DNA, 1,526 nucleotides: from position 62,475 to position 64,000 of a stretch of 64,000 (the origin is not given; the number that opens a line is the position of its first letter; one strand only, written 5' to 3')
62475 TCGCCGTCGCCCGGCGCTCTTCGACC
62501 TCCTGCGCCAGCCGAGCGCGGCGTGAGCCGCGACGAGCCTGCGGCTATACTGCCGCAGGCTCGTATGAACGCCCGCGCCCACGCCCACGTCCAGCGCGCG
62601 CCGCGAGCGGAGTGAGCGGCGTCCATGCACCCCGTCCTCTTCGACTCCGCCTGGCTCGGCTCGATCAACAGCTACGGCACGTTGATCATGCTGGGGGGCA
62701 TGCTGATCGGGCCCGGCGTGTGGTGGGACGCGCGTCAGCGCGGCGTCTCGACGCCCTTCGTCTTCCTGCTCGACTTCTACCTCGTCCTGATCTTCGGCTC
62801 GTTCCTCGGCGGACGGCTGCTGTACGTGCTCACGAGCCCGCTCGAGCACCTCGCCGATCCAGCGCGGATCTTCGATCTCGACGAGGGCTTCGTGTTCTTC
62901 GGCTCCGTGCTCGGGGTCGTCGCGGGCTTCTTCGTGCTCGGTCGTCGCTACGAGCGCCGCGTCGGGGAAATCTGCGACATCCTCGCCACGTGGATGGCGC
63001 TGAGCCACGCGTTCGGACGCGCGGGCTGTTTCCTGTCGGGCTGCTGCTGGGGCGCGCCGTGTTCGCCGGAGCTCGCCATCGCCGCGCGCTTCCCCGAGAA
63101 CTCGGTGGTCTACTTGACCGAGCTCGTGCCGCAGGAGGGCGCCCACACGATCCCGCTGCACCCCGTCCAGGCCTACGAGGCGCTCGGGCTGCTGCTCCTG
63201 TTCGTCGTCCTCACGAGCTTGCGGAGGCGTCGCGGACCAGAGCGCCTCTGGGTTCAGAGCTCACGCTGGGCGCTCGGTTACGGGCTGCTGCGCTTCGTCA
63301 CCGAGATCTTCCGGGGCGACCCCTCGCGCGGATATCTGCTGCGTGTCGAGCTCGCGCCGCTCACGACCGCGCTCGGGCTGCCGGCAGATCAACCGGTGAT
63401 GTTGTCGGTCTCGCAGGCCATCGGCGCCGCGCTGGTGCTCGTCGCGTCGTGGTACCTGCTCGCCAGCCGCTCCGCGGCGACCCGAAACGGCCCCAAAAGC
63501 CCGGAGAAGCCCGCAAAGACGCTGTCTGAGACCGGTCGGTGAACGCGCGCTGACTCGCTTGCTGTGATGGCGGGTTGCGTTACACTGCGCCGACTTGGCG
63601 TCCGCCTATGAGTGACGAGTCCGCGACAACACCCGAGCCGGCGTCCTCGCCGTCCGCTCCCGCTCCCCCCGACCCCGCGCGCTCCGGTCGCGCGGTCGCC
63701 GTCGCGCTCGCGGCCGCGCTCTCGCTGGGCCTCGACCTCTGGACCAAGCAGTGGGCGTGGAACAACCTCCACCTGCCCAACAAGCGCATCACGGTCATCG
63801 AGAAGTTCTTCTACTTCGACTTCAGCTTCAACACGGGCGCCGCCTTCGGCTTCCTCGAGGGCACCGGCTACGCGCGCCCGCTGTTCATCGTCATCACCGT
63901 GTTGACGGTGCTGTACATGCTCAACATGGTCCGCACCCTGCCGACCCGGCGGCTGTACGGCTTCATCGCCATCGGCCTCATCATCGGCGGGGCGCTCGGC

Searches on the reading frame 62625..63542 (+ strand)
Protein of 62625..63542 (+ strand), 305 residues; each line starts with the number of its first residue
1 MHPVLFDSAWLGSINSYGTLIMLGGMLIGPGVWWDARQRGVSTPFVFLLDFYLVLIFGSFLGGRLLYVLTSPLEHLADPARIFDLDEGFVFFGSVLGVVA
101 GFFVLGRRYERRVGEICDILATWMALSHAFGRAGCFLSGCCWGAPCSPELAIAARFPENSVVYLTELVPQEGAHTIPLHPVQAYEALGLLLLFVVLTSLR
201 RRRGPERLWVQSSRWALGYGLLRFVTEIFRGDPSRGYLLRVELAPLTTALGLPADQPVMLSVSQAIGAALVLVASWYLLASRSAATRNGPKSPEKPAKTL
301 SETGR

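Call 12: search_protein_families(library=pfam, proteins=[window:62625-63542:+], max_evalue=0.001)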
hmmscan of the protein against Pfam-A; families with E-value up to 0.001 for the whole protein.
window:62625-63542:+ (305 aa): 1 family
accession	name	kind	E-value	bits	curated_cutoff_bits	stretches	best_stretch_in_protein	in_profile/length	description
PF01790.23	LGT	-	1.7e-37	129.4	24.9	1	13-278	10-238/240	Prolipoprotein diacylglyceryl transferase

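Call 74: find_encoding_contigs(protein=window:62625-63542:+, flank=10000, max_places=4)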
Protein window:62625-63542:+ (305 aa): 4 contigs read that carry it; 4 places shown.
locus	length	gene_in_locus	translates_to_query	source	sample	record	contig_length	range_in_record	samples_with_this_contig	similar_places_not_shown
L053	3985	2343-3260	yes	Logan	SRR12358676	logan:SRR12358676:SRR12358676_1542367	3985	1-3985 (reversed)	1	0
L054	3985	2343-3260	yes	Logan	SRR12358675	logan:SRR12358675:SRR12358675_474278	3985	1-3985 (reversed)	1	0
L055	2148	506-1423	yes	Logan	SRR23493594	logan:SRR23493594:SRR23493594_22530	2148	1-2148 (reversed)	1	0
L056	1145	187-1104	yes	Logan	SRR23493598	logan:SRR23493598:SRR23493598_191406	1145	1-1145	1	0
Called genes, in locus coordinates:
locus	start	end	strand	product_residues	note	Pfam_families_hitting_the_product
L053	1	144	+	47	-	?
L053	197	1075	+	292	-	PF01370:Epimerase, PF13460:NAD_binding_10 (weak)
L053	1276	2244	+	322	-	-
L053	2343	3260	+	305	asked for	PF01790:LGT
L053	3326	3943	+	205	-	PF01252:Peptidase_A8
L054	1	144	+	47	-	?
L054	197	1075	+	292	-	PF01370:Epimerase, PF13460:NAD_binding_10 (weak)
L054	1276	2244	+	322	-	-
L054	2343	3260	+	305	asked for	PF01790:LGT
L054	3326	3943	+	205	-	PF01252:Peptidase_A8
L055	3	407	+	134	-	?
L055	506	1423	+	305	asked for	PF01790:LGT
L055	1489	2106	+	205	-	PF01252:Peptidase_A8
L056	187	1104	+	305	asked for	PF01790:LGT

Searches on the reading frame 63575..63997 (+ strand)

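Call 71: search_protein_families(library=pfam, proteins=[window:63575-63997:+], max_evalue=0.0001)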
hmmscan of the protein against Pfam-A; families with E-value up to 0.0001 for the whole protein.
window:63575-63997:+ (141 aa): 1 family
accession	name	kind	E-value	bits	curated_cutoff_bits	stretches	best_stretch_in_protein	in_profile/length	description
PF01252.23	Peptidase_A8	-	1.6e-15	58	25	1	47-141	2-94/142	Signal peptidase (SPase) II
